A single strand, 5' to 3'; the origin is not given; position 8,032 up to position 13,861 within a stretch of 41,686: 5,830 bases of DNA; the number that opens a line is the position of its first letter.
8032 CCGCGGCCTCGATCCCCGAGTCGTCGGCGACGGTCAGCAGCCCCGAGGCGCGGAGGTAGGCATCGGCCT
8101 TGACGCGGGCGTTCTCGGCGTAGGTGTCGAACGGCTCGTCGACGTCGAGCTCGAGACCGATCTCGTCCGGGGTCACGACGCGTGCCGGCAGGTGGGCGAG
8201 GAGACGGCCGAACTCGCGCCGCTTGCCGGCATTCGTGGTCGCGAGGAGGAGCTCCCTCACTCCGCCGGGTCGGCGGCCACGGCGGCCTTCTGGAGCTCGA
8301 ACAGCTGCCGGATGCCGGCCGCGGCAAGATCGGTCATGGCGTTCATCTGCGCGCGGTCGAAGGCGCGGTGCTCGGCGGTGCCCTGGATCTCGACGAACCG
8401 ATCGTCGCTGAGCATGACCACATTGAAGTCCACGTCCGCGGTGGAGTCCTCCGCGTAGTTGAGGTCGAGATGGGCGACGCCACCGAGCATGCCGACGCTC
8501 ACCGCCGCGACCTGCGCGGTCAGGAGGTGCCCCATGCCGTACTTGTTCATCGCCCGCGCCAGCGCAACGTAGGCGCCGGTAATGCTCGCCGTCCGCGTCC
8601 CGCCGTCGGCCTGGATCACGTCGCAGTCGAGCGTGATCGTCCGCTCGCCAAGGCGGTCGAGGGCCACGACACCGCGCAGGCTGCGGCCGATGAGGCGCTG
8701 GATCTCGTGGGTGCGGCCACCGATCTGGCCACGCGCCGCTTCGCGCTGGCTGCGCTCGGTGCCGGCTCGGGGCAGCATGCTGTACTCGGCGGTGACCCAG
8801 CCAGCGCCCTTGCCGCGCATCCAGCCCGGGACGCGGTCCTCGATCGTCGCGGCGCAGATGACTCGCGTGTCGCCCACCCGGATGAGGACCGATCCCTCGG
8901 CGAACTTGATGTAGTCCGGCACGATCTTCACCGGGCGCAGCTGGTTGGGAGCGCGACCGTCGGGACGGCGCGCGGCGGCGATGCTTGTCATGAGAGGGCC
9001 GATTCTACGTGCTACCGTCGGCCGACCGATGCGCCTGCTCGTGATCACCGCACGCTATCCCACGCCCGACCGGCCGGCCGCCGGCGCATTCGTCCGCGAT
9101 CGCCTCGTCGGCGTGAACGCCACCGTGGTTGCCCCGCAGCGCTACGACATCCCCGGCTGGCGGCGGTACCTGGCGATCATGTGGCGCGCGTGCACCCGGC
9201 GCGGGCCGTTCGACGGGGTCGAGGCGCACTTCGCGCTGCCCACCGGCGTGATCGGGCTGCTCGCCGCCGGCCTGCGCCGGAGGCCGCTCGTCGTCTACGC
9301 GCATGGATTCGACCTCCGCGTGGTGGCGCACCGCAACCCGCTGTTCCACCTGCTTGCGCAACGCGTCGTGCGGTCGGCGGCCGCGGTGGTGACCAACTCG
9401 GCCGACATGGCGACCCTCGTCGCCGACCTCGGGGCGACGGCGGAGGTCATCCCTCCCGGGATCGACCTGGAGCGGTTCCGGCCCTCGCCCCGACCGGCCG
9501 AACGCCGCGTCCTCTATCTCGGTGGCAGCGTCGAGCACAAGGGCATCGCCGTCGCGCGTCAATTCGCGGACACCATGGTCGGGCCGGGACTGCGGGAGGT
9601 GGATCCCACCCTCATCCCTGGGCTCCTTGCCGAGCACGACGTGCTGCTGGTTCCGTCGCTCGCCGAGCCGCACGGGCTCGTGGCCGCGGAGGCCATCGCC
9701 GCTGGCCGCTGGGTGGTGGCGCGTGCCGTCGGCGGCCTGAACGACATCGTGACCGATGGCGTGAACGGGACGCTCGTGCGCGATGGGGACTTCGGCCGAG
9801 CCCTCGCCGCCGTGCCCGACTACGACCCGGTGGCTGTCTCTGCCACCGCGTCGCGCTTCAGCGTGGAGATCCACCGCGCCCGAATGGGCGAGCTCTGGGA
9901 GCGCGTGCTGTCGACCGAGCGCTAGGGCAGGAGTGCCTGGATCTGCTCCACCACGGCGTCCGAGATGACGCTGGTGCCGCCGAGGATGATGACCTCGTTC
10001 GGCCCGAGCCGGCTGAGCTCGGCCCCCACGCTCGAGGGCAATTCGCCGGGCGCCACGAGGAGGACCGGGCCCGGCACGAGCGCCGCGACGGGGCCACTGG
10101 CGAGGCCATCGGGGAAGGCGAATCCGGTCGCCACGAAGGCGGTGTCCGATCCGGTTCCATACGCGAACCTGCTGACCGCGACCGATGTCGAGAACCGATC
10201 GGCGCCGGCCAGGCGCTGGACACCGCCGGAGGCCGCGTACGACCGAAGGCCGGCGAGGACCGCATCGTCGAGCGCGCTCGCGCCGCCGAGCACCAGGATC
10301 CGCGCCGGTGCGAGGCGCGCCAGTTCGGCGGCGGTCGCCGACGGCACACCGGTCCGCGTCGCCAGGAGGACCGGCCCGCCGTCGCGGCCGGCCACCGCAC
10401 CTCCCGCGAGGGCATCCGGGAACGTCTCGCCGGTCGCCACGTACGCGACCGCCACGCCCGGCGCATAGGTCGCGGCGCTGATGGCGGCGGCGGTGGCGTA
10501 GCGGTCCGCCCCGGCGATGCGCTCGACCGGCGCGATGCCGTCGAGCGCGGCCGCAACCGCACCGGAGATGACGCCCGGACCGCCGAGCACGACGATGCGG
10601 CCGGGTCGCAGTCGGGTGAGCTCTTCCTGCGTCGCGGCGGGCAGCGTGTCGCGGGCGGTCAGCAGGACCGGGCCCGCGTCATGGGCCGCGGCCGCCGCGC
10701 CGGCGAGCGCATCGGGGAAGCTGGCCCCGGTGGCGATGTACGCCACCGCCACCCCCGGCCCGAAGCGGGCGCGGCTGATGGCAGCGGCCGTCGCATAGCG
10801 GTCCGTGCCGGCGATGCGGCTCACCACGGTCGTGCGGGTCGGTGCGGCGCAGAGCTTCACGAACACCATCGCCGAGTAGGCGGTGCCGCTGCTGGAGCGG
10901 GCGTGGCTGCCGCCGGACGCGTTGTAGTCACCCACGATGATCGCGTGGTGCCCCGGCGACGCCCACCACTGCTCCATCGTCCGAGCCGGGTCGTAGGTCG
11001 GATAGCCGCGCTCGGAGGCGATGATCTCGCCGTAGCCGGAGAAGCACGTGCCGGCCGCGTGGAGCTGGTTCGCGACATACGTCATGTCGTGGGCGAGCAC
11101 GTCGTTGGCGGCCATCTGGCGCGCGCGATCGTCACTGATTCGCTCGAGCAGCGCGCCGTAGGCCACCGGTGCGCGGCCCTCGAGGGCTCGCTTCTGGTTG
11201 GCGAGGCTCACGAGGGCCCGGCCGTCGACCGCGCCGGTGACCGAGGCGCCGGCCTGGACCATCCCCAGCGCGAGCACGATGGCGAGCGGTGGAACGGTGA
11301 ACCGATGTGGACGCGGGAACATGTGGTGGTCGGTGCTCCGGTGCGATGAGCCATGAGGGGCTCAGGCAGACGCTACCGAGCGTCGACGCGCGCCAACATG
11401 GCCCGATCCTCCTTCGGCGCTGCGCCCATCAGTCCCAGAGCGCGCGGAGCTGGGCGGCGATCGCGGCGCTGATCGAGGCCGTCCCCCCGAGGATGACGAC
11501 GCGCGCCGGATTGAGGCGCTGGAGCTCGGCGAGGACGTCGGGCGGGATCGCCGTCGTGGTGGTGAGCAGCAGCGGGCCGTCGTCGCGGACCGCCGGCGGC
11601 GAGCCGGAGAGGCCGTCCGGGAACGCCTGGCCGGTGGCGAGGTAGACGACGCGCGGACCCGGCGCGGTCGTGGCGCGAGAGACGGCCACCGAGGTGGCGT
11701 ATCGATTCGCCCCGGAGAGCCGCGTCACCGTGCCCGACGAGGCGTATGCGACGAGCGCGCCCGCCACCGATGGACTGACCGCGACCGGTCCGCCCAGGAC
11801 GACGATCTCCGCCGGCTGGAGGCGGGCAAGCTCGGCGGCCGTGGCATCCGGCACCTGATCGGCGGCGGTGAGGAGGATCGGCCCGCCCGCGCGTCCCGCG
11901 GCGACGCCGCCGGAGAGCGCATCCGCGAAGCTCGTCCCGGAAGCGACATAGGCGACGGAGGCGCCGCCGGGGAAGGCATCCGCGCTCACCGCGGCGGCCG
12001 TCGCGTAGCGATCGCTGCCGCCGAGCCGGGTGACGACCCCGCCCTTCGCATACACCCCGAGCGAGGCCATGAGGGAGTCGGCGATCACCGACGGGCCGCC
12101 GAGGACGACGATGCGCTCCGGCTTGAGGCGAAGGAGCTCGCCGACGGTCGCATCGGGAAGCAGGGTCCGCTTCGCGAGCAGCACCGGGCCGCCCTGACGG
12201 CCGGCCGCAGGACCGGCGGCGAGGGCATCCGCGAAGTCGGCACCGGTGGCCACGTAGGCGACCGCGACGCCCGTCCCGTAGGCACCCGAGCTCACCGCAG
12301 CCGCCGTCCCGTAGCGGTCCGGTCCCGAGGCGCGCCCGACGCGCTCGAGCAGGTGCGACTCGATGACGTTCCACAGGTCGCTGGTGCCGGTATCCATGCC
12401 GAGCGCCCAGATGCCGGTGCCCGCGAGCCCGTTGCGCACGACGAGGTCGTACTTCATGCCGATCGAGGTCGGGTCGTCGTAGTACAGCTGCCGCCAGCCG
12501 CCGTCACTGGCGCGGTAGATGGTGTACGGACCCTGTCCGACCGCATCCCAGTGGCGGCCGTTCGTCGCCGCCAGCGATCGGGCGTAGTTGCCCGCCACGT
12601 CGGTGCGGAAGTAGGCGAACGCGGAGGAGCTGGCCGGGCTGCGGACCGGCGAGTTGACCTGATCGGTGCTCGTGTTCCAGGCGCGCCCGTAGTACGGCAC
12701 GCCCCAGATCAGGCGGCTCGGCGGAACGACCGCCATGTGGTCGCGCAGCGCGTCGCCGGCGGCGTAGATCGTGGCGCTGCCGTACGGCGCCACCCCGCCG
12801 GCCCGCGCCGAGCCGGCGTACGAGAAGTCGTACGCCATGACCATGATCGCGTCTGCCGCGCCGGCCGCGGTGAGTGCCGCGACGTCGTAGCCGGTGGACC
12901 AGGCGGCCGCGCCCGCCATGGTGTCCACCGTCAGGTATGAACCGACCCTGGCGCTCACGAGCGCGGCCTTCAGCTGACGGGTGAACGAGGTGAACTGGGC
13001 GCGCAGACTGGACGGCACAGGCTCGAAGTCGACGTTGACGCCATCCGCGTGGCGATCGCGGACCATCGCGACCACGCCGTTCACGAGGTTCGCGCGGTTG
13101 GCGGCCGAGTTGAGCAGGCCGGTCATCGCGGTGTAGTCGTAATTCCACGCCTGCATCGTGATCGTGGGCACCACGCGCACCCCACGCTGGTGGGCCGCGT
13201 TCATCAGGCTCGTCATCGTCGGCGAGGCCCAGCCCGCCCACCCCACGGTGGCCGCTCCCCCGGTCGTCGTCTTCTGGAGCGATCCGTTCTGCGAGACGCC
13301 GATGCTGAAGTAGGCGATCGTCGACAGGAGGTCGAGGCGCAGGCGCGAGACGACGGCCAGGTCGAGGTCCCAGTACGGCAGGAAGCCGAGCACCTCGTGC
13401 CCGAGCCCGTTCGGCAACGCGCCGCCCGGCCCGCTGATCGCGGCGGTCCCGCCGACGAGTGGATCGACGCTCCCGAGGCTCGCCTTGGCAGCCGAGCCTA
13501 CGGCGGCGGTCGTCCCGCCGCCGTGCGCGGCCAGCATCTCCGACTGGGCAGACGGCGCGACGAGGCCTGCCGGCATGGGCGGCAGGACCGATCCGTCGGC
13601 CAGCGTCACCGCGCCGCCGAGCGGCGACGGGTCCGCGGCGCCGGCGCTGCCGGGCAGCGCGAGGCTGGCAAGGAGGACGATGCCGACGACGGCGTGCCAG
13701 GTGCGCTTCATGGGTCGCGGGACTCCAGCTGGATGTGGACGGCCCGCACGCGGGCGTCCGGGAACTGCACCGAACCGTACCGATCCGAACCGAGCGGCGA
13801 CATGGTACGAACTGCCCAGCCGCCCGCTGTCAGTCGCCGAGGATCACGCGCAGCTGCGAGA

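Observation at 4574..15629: Cwp-like surface-display locus: four secreted enzymes, each with exactly three CWB2 modules, in a very high-GC genome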

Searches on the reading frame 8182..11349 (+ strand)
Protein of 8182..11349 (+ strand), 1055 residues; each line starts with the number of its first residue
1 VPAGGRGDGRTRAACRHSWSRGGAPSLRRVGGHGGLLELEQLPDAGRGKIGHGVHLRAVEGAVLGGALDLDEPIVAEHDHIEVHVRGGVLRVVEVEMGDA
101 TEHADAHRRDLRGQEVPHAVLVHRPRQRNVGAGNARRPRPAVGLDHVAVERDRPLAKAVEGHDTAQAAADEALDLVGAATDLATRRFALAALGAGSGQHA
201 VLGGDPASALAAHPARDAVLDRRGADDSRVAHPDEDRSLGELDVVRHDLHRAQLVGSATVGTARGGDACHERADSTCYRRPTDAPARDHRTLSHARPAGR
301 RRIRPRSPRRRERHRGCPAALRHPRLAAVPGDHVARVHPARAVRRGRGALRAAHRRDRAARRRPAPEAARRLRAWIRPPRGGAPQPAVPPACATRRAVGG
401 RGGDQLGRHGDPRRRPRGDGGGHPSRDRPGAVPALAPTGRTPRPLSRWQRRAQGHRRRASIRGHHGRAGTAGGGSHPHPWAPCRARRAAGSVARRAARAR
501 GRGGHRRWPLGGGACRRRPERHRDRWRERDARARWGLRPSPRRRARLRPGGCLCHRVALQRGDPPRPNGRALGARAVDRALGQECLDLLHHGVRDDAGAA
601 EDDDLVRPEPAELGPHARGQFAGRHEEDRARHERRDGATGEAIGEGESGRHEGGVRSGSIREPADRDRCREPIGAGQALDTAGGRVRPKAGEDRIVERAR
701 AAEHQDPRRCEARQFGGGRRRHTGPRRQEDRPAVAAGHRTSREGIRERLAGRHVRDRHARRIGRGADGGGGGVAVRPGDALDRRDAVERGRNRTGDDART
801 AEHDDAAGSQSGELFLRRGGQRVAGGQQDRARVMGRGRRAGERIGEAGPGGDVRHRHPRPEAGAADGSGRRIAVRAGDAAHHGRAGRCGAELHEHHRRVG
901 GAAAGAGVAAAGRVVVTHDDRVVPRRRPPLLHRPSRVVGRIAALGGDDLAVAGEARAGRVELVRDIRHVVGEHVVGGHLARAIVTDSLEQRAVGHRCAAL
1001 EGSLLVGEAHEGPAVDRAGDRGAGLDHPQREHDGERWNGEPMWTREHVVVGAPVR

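Call 3: search_protein_families(library=pfam, proteins=[window:8182-11349:+], max_evalue=0.01)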
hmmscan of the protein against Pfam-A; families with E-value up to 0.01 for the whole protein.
window:8182-11349:+ (1055 aa): 0 families

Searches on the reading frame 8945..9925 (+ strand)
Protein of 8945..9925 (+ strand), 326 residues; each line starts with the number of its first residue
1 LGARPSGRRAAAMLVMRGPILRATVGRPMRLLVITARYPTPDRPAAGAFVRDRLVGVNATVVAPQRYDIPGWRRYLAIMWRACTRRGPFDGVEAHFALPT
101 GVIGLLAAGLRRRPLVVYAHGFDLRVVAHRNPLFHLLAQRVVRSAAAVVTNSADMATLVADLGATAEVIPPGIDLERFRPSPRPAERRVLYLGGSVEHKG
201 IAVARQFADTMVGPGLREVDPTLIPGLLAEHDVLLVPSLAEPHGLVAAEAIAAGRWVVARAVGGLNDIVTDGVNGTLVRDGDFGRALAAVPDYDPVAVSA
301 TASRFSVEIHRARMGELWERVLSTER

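Call 8: search_protein_families(library=pfam, proteins=[window:8945-9925:+], max_evalue=0.001)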
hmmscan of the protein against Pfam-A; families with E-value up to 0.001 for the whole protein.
window:8945-9925:+ (326 aa): 5 families
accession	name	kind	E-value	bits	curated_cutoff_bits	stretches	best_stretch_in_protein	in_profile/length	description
PF13439.12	Glyco_transf_4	-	4.1e-14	53.4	28.5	1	30-177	21-170/170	Glycosyltransferase Family 4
PF13692.12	Glyco_trans_1_4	-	3.2e-13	50.6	27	1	222-288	69-133/142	Glycosyl transferases group 1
PF13579.12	Glyco_trans_4_4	-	1.1e-12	49.1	29.7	1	30-172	20-158/158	Glycosyl transferase 4-like domain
PF00534.26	Glycos_transf_1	-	5.3e-12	46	26.4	1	219-282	81-144/172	Glycosyl transferases group 1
PF20706.3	GT4-conflict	-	1.6e-05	24.5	26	1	224-276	275-327/385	Family 4 Glycosyltransferase in conflict systems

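Call 10: search_protein_families(library=ncbifam, proteins=[window:8945-9925:+], max_evalue=0.00001)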
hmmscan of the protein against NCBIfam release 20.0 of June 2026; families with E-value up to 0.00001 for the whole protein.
window:8945-9925:+ (326 aa): 12 families
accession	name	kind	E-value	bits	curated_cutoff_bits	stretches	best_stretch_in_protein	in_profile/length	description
TIGR03449.1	mycothiol_MshA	equivalog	2.2e-17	63.1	462.5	1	231-281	304-354/406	D-inositol-3-phosphate glycosyltransferase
NF047684.1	TeichurnBiosyTuaC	equivalog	4.4e-14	52.2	550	1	89-181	109-202/391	teichuronic acid biosynthesis protein TuaC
TIGR03999.1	thiol_BshA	equivalog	1.2e-13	50.8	273.7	1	226-284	268-326/375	N-acetyl-alpha-D-glucosaminyl L-malate synthase BshA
TIGR02149.1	glgA_Coryne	subfamily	1.7e-11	43.9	302.4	1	226-282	279-335/391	glycogen synthase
TIGR03088.1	stp2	hypoth_equivalog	5.7e-11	42.1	409.05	1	224-293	266-335/374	TIGR03088 family PEP-CTERM/XrtA system glycosyltransferase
TIGR04047.1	MSMEG_0565_glyc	hypoth_equivalog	2.2e-10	40.2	259.85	1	219-287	265-335/373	MSMEG_0565 family glycosyltransferase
NF041876.1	EPS_EpsE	equivalog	1.2e-08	34.6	400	1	227-283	292-348/389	exopolysaccharide biosynthesis GT4 family glycosyltransferase EpsE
NF053787.1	GlcN_PG_synth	equivalog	3.2e-08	32.8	480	0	220-301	251-334/361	N-acetylglucosaminyl phosphatidylglycerol synthase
TIGR02472.1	sucr_P_syn_N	equivalog_domain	1.6e-07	30.5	576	0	231-281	341-391/439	sucrose-phosphate synthase, putative, glycosyltransferase domain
TIGR02095.1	glgA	subfamily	3.9e-07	29.1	328.45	1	227-276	365-414/477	glycogen/starch synthase, ADP-glucose type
NF038229.1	Glyco4_Geo_Pelo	equivalog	1e-06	28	400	0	216-281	223-288/338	GPMC system family 4 glycosyltransferase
NF001901.0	PRK00654.1-5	equivalog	1.1e-06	27.4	649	1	226-282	386-442/502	glycogen synthase GlgA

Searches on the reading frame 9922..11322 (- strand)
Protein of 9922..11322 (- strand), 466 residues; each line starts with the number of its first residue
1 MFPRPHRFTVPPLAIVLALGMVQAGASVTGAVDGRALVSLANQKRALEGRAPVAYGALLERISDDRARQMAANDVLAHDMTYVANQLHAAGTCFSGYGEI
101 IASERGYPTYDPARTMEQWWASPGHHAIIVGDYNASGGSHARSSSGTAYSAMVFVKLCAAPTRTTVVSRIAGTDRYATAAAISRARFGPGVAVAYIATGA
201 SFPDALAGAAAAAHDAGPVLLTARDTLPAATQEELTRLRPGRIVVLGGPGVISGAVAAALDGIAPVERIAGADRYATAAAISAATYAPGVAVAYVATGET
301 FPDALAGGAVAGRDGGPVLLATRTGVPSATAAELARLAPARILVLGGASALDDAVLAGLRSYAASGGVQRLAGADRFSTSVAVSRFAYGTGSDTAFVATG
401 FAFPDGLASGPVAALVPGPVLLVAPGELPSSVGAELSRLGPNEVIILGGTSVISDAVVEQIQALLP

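Call 4: search_protein_families(library=pfam, proteins=[window:9922-11322:-], max_evalue=0.01)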
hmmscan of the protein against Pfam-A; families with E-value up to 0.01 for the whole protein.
window:9922-11322:- (466 aa): 2 families
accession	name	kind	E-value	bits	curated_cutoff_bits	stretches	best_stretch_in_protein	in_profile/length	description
PF04122.17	CW_binding_2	-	1.2e-54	183.2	24.9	3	169-256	1-72/73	Cell wall binding domain 2 (CWB2)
PF00188.32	CAP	-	2.1e-07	32.2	21.1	1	39-148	2-110/117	Cysteine-rich secretory protein family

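Call 20: search_solved_structures(query=window:9922-11322:-, max_evalue=0.01)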
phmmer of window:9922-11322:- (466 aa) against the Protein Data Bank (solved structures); distinct sequences matched with E-value up to 0.01: 8.
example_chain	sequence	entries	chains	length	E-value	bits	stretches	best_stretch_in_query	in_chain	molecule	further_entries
5j72_A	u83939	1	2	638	9.2e-29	103.9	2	364-463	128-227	Putative N-acetylmuramoyl-L-alanine amidase,autolysin cwp6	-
5j6q_A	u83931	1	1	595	2.3e-21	79.5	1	167-430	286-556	Cell wall binding protein cwp8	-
7acy_B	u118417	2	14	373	1.9e-13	53.4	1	341-462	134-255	S-layer protein | Precursor of the S-layer proteins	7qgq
7acx_B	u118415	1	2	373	2.6e-13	53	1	341-462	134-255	S-layer protein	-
9f8f_B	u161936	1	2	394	9.3e-11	44.6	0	342-415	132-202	SLPH - S-layer protein HMW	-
8bby_B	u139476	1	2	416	3.8e-10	42.5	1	359-439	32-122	S-layer protein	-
7acz_B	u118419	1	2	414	4e-10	42.5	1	359-439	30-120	SLPH (HMW SLP)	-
9f8e_B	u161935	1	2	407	3.9e-09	39.2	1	196-397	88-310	S-layer protein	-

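Call 47: search_protein_families(library=ncbifam, proteins=[window:9922-11322:-], max_evalue=0.00001)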
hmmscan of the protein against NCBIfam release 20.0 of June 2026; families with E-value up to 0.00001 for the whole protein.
window:9922-11322:- (466 aa): 2 families
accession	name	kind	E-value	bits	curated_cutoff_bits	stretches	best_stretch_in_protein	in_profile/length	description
NF033435.1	S-layer_Clost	equivalog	7.5e-09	35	650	0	167-315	503-663/728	S-layer protein SlpA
TIGR02909.1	spore_YkwD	subfamily_domain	3.2e-06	27.1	171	1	35-155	6-126/127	uncharacterized protein, YkwD family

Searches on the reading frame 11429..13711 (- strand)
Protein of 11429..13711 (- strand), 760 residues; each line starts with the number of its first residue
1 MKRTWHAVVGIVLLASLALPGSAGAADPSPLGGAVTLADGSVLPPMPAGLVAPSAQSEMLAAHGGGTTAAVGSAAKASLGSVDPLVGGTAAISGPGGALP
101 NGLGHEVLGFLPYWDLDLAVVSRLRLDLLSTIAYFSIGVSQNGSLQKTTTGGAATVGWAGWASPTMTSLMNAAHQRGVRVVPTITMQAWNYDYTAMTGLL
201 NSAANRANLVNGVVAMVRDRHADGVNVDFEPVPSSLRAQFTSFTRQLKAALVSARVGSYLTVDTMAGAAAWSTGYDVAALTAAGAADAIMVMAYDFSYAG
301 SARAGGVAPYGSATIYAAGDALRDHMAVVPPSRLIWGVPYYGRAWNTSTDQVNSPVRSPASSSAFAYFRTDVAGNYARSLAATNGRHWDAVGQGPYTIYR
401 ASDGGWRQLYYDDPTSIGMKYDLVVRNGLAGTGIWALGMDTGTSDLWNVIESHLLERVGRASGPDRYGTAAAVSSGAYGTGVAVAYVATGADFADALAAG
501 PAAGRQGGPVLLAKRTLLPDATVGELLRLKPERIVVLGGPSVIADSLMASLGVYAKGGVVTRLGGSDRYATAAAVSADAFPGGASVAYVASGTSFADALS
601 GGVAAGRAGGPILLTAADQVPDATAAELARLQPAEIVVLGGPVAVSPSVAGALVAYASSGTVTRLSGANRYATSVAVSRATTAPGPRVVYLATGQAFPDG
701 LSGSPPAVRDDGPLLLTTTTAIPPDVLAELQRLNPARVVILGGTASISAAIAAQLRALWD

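Call 3: search_protein_families(library=pfam, proteins=[window:11429-13711:-], max_evalue=0.01)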
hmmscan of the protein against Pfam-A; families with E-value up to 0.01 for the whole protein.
window:11429-13711:- (760 aa): 4 families
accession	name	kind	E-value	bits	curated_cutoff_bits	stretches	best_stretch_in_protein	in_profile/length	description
PF04122.17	CW_binding_2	-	6.3e-49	164.9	24.9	3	562-649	1-72/73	Cell wall binding domain 2 (CWB2)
PF00704.34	Glyco_hydro_18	-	1.7e-31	110.5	29.6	1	124-440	18-317/317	Glycosyl hydrolases family 18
PF23916.1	TIM-barrel_EndoS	-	0.004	17.3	27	1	171-268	53-150/238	Endo-beta-N-acetylglucosaminidase EndoS TIM-barrel domain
PF03644.19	Glyco_hydro_85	-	0.0041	17.1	22.2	1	168-254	42-132/302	Glycosyl hydrolase family 85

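Call 47: search_protein_families(library=ncbifam, proteins=[window:11429-13711:-], max_evalue=0.00001)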
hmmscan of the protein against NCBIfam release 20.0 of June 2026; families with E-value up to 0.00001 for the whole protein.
window:11429-13711:- (760 aa): 1 family
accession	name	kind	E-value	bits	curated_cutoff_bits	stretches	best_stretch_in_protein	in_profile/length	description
NF033435.1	S-layer_Clost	equivalog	5.9e-11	41.9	650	1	558-678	501-622/728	S-layer protein SlpA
